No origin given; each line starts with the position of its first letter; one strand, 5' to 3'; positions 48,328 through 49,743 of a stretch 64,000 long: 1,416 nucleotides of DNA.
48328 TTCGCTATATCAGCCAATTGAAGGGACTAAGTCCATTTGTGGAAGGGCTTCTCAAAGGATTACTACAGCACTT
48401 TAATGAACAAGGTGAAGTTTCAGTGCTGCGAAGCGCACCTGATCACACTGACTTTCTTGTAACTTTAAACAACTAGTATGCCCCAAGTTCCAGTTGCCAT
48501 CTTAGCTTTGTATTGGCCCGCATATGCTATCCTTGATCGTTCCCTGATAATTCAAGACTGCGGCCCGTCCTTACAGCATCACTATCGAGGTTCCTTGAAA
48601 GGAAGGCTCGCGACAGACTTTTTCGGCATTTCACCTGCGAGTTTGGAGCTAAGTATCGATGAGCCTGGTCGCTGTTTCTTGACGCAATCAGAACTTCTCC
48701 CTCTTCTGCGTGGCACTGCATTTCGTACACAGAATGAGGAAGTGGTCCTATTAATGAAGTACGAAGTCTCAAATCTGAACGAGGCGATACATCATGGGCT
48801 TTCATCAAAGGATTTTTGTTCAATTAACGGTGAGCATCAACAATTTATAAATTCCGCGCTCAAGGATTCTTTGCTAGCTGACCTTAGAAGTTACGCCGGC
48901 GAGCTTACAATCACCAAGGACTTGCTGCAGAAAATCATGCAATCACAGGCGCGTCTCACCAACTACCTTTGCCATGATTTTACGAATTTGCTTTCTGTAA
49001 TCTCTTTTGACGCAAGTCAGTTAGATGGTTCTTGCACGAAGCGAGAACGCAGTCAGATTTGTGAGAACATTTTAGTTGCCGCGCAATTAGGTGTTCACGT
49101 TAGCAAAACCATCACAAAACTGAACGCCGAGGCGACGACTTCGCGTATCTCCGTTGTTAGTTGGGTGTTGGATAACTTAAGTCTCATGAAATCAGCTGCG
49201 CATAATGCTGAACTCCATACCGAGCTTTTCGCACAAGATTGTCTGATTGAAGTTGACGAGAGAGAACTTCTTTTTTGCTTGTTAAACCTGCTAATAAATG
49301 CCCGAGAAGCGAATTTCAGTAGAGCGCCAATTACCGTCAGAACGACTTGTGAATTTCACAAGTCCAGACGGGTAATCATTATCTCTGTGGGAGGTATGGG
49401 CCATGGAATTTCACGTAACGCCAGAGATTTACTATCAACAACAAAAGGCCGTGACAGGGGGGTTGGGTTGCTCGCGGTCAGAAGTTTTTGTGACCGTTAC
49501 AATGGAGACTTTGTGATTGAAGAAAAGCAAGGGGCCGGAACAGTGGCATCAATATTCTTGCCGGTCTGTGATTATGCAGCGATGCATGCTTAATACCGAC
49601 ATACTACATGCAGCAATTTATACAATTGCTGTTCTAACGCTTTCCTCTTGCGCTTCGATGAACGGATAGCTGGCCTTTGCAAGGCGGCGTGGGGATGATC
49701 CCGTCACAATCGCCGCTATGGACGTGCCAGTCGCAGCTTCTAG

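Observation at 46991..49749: AT-rich H-NOX / histidine kinase / REC-MarR cassette wedged between attR of the tRNA-Phe island and an IS3 element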

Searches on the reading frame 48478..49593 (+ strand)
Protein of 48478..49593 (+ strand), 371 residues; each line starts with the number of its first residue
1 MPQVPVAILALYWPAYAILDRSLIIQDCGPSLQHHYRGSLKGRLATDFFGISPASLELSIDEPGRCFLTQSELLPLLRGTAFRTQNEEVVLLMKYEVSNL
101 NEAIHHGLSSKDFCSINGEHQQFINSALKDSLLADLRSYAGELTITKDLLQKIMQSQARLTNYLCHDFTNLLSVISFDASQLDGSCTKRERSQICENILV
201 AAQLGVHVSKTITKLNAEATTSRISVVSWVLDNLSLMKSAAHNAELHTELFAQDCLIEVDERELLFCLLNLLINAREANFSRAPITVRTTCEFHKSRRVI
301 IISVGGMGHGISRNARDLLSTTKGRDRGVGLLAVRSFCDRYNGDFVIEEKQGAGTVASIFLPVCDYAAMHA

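Call 4: search_protein_families(library=pfam, proteins=[window:48478-49593:+], max_evalue=1)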
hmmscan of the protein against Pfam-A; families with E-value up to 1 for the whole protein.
window:48478-49593:+ (371 aa): 2 families
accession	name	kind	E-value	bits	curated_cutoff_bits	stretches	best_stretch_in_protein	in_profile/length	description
PF02518.31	HATPase_c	-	2.8e-09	37.8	26.4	1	260-363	2-109/111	Histidine kinase-, DNA gyrase B-, and HSP90-like ATPase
PF14501.12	HATPase_c_5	-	0.00011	22.5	22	1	266-352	8-93/102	GHKL domain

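Call 5: search_protein_families(library=ncbifam, proteins=[window:48478-49593:+], max_evalue=1)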
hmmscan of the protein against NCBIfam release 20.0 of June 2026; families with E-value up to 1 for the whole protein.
window:48478-49593:+ (371 aa): 28 families (the best 25 are shown)
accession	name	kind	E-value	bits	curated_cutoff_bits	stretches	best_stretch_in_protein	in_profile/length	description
NF008468.0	PRK11360.1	equivalog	2.3e-12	46.1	646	1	218-364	459-609/616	two-component system sensor histidine kinase AtoS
NF007688.0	PRK10364.1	equivalog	1.2e-11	44.1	479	1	226-363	312-451/460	two-component system sensor histidine kinase ZraS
NF010076.0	PRK13557.1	subfamily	9.3e-11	40.8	631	1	153-367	159-398/540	histidine kinase famiy protein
TIGR02916.1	PEP_his_kin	equivalog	2e-10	39.9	300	1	137-362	454-679/679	XrtA/PEP-CTERM system histidine kinase PrsK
NF008298.1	PRK11086.1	subfamily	2.8e-08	32.7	520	1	228-363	383-525/529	DcuS/MalK family sensor histidine kinase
NF038348.1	T2SS_HK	subfamily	2.8e-08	32.7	450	1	255-363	463-573/574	histidine kinase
NF010411.0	PRK13837.1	equivalog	7.2e-08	30.9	647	1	166-364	459-676/828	two-component system VirA-like sensor kinase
NF045595.1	HK_scytonemin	equivalog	6.4e-07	28.1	865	1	142-363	400-635/637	scytonemin biosynthesis sensor histidine kinase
NF046044.1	PnpS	equivalog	7.1e-07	28.6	400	1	213-362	234-390/390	two-component system histidine kinase PnpS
NF007898.0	PRK10604.1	equivalog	2.7e-06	26.8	478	1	148-364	203-424/433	two-component system sensor histidine kinase RstB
NF041777.1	sens_FixL_Rhizob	equivalog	1.3e-05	24.1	850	1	196-365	311-483/485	sensor protein FixL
NF050805.1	CellDivHKDivJCaul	equivalog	2.3e-05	22.8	1000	1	254-365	406-522/531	cell cycle sensor histidine kinase DivJ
NF038334.1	malate_HK_MalK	exception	3.4e-05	22.7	800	1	262-363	422-525/533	malate sensor histidine kinase MalK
NF053520.1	HK_Porph_FimS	equivalog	4e-05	22.1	600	1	232-362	477-616/618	sensor histidine kinase FimS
NF008312.0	PRK11100.1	equivalog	6.5e-05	21.9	356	1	165-362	264-473/477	two-component system sensor histidine kinase CreC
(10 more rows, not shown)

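Call 19: search_solved_structures(query=window:48478-49590:+, show_alignments=3, max_evalue=0.01)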
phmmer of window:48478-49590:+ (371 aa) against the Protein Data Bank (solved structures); distinct sequences matched with E-value up to 0.01: 3.
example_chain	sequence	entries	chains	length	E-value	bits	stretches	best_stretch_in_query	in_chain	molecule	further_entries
9jfj_A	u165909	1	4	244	3.2e-08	36.3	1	226-363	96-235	Sensor histidine kinase ZraS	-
3d36_A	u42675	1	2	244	5.7e-05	25.6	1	259-365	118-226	Sporulation kinase B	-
4gcz_A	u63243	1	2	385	0.0074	18.7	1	193-367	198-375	Blue-light photoreceptor, Sensor protein fixL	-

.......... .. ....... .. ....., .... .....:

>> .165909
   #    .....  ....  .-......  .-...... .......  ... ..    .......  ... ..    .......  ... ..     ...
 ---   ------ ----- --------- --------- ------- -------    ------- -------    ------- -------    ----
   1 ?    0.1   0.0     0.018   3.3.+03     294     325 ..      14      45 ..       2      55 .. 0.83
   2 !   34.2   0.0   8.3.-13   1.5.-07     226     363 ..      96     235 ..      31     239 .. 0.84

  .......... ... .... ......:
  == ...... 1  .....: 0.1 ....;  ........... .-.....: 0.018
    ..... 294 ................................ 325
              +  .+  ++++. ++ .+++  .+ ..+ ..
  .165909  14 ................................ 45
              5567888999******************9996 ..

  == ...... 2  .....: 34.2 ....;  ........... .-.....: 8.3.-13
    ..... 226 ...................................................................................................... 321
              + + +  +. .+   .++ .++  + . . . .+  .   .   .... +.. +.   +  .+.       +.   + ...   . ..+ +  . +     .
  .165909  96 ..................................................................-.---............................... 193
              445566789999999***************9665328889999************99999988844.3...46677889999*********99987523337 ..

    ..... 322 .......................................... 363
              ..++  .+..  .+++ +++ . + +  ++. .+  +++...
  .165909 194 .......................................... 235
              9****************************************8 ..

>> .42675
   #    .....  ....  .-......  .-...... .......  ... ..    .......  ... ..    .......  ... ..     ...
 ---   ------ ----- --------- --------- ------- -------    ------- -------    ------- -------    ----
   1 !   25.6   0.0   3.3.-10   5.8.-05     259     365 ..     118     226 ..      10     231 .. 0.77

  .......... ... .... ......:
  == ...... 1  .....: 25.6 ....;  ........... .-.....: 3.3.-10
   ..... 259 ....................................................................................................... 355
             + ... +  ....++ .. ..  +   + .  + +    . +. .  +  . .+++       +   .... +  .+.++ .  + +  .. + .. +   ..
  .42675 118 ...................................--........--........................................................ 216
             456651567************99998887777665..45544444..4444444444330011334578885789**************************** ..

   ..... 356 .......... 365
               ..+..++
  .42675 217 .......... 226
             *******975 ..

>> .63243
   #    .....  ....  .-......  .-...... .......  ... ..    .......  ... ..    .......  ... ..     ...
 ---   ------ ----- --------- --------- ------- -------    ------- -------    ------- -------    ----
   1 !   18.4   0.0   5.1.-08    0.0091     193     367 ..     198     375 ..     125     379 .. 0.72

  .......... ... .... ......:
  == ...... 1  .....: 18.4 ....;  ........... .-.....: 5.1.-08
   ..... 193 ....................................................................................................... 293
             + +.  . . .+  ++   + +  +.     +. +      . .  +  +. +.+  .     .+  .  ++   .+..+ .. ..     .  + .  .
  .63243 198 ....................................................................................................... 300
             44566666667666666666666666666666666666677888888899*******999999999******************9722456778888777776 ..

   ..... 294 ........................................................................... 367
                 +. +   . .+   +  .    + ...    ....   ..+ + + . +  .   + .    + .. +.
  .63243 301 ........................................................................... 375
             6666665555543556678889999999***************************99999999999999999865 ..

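Call 28: find_related_loci(query=A3, collection=genome_contigs, flank=10000)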
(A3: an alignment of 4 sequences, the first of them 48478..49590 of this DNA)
Query A3 (371 aa) in genome_contigs; peptide patterns used: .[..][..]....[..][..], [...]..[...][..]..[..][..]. (x = any residue, [..] = any of these).
23 stretches matched a pattern, but none encodes a relative of the query by tblastn (E <= 1e-3).

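Call 31: find_related_loci(query=A3, collection=metagenome_contigs, flank=10000)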
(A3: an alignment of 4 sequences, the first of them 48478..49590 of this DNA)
Query A3 (371 aa) in metagenome_contigs; peptide patterns used: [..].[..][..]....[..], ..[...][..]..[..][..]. (x = any residue, [..] = any of these).
85 stretches matched a pattern; 1 encode a relative of the query (tblastn E <= 1e-3); 1 distinct loci.
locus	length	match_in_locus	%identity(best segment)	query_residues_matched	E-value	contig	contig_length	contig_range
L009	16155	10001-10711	24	143-371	3e-8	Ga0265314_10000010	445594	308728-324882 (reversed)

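Call 48: find_homologous_proteins(query=window:48478-49590:+)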
Query window:48478-49590:+ (371 aa): 11 proteins with E <= 0.001 among 4776 candidates.
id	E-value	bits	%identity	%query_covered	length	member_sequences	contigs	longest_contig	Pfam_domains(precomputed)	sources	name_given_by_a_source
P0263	2.0e-178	611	100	75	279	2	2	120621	PF02518.32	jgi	jgi:signal transduction histidine kinase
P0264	5.2e-120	419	72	76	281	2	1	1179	-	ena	-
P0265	2.1e-86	308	44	98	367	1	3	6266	PF02518.32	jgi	jgi:signal transduction histidine kinase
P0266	5.9e-13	67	28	65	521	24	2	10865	PF02518.32,PF00512.32,PF00072.31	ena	-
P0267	2.0e-12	65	28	64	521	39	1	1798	PF02518.32,PF00512.32,PF00072.31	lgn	-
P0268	4.9e-12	64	28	64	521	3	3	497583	PF02518.32,PF00512.32,PF00072.31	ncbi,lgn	-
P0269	1.8e-5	42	28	56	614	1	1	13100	PF02518.32,PF00512.32,PF00072.31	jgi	jgi:signal transduction histidine kinase/CheY-like chemotaxis protein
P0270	8.2e-5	40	27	56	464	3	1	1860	PF13426.14,PF02518.32,PF00512.32,PF00072.31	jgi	jgi:signal transduction histidine kinase/CheY-like chemotaxis protein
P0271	9.9e-5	40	26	60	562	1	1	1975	PF13185.13,PF01590.33,PF02518.32,PF13492.13,PF00512.32,PF00072.31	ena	-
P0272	1.9e-4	39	26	57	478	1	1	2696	PF13426.14,PF02518.32,PF00989.32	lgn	-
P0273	3.3e-4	38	25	57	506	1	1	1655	PF13426.14,PF02518.32,PF00989.32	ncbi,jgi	-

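Call 51: find_encoding_contigs(protein=P0268, flank=6000, max_places=3)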
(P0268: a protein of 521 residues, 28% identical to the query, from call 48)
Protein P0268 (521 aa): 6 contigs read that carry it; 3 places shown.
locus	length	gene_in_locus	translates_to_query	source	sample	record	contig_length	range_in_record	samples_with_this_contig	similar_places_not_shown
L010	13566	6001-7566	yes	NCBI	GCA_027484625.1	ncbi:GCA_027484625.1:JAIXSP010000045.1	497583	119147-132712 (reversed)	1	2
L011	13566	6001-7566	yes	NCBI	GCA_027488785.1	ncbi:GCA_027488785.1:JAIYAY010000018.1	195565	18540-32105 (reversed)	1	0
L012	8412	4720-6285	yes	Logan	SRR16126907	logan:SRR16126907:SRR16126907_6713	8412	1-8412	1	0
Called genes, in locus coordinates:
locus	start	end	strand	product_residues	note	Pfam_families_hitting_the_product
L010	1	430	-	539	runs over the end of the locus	PF00070:Pyr_redox (faint), PF00890:FAD_binding_2 (faint), PF01134:GIDA (faint), PF01266:DAO, PF01593:Amino_oxidase, PF01946:Thi4 (weak), PF12831:FAD_oxidored (weak), PF13450:NAD_binding_8, +2 more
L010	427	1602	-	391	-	PF00355:Rieske, PF00848:Ring_hydroxyl_A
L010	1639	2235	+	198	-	PF00440:TetR_N, PF13977:TetR_C_6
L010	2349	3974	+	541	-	PF16655:PhoD_N, PF09423:PhoD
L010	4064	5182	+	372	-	PF02771:Acyl-CoA_dh_N, PF00441:Acyl-CoA_dh_1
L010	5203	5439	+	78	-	-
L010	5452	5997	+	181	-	PF07700:HNOB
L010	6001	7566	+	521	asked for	PF00512:HisKA (weak), PF02518:HATPase_c, PF00072:Response_reg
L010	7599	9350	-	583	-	PF01019:G_glu_transpept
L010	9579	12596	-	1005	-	PF07715:Plug, PF00593:TonB_dep_Rec_b-barrel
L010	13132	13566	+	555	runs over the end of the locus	PF00732:GMC_oxred_N, PF05199:GMC_oxred_C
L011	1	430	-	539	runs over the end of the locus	PF00070:Pyr_redox (faint), PF00890:FAD_binding_2 (faint), PF01134:GIDA (faint), PF01266:DAO, PF01593:Amino_oxidase, PF01946:Thi4 (weak), PF12831:FAD_oxidored (weak), PF13450:NAD_binding_8, +2 more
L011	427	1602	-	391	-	PF00355:Rieske, PF00848:Ring_hydroxyl_A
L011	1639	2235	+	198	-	PF00440:TetR_N, PF13977:TetR_C_6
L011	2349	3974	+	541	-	PF16655:PhoD_N, PF09423:PhoD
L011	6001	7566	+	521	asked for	PF00512:HisKA (weak), PF02518:HATPase_c, PF00072:Response_reg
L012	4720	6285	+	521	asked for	PF00512:HisKA (weak), PF02518:HATPase_c, PF00072:Response_reg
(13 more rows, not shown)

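Call 66: predict_structure(alignment_id=A8)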
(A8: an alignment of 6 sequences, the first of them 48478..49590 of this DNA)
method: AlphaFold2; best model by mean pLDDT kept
length: 371 residues; sequences in the alignment: 6
mean_pLDDT: 69.8   pTM: 0.47
mean pLDDT of the five models: 69.8, 68.2, 67.0, 63.9, 61.7
residues with pLDDT >= 90: 19; 70-90: 185; 50-70: 112; < 50: 55
segments of 3 or more residues with pLDDT < 50: 1-3, 115-136, 310-328, 367-371
pLDDT, mean of each block of 10 residues (from residue 1): 48 77 85 75 84 82 76 76 78 72 61 47 41 47 54 61 63 65 76 72 66 66 88 80 81 86 85 74 80 83 75 39 41 78 83 80 63 34
secondary structure, 60 per line:
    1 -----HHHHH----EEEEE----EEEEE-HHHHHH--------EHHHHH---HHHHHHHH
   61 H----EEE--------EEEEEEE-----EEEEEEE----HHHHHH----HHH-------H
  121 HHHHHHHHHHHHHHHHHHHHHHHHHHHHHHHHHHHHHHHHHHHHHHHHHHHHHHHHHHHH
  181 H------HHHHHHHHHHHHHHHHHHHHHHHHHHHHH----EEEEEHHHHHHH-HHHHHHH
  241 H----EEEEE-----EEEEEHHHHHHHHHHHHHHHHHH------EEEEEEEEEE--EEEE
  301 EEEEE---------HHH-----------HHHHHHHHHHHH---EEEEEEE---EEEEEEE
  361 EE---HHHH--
elements in order: H6-10 E15-19 E24-28 H30-35 H45-49 H53-61 E66-68 E77-83 E89-95 H100-105 H120-181 H188-216 E221-225 H226-232 H234-241 E246-250 E256-260 H261-278 E285-294 E297-305 H329-340 E344-350 E354-362 H366-369

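Call 70: fold_search(model_id=the predicted structure, library=pdb)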
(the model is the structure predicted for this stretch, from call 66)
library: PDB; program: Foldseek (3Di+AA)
matches with E <= 10: 662; with E <= 0.001: 331
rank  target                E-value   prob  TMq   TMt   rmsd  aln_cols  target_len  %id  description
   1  4gcz_A                2.3e-14  1.00  0.39  0.40  13.5       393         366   17  Structure of a blue-light photoreceptor (released 2013-06-19)
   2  8a52_A                2.9e-14  1.00  0.33  0.34  22.0       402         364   15  Crystal structure of a chimeric LOV-Histidine kinase SB2F1 (asymmetrical variant, trigonal form with long c-axis) (released 2023-12-27)
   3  4gcz_B                5.3e-14  1.00  0.37  0.36  16.4       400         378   16  Structure of a blue-light photoreceptor (released 2013-06-19)
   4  9a5d_A                6.0e-14  1.00  0.34  0.22  16.9       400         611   13  Integrative model of WALK-YYCH by crosslinking MS and deep learning (released 2024-09-18)
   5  8a6x_B                1.7e-13  1.00  0.35  0.36  20.9       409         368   17  Crystal structure of a chimeric LOV-Histidine kinase SB2F1 (asymmetrical variant, trigonal form with long c axis) (released 2024-01-10)
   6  8a7f_A                3.5e-13  1.00  0.34  0.35  21.2       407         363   16  Crystal structure of a chimeric LOV-Histidine kinase SB2F1-I66R mutant (asymmetrical variant, trigonal form with long  (released 2024-01-10)
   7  8a7f_B                4.1e-13  1.00  0.34  0.34  21.3       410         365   15  Crystal structure of a chimeric LOV-Histidine kinase SB2F1-I66R mutant (asymmetrical variant, trigonal form with long  (released 2024-01-10)
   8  8a7h_A                5.2e-13  1.00  0.34  0.35  20.9       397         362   16  Crystal structure of a chimeric LOV-Histidine kinase SB2F1-I66R mutant (light state; asymmetrical variant, trigonal fo (released 2024-01-10)
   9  8a3u                  5.5e-13  1.00  0.33  0.34  22.1       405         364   16  Crystal structure of a chimeric LOV-Histidine kinase SB2F1 (symmetrical variant, trigonal form with short c-axis) (released 2023-12-20)
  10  8vc9_A                4.5e-12  1.00  0.35  0.34  20.9       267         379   18  Hybrid response regulator LvrB from Leptospira / phosphorylated REC form (released 2024-12-18)
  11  8vc9_C                6.6e-12  1.00  0.36  0.35  20.9       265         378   18  Hybrid response regulator LvrB from Leptospira / phosphorylated REC form (released 2024-12-18)
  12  8vc9_B                8.7e-12  1.00  0.34  0.34  20.8       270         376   18  Hybrid response regulator LvrB from Leptospira / phosphorylated REC form (released 2024-12-18)
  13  8vc9_D                9.2e-12  1.00  0.36  0.36  21.3       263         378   18  Hybrid response regulator LvrB from Leptospira / phosphorylated REC form (released 2024-12-18)
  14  8vc9_E                9.7e-12  1.00  0.36  0.36  20.8       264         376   18  Hybrid response regulator LvrB from Leptospira / phosphorylated REC form (released 2024-12-18)
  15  7z8n_A                1.0e-11  1.00  0.34  0.40  10.7       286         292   18  GacS histidine kinase from Pseudomonas aeruginosa (released 2022-07-13)
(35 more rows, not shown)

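Call 71: find_encoding_contigs(protein=P0264, flank=5000, max_places=4)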
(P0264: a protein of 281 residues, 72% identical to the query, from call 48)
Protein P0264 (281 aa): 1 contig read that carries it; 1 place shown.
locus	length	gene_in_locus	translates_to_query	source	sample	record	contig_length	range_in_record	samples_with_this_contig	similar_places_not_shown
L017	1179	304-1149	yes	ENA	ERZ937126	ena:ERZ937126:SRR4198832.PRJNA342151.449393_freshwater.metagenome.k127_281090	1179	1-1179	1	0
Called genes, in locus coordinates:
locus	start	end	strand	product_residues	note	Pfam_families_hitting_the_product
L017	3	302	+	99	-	?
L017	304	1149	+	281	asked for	-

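Call 91: find_related_loci(query=A3, collection=viral_contigs, flank=5000)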
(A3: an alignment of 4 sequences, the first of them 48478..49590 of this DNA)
Query A3 (371 aa) in viral_contigs; peptide patterns used: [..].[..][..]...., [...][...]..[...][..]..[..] (x = any residue, [..] = any of these).
22 stretches matched a pattern, but none encodes a relative of the query by tblastn (E <= 1e-3).
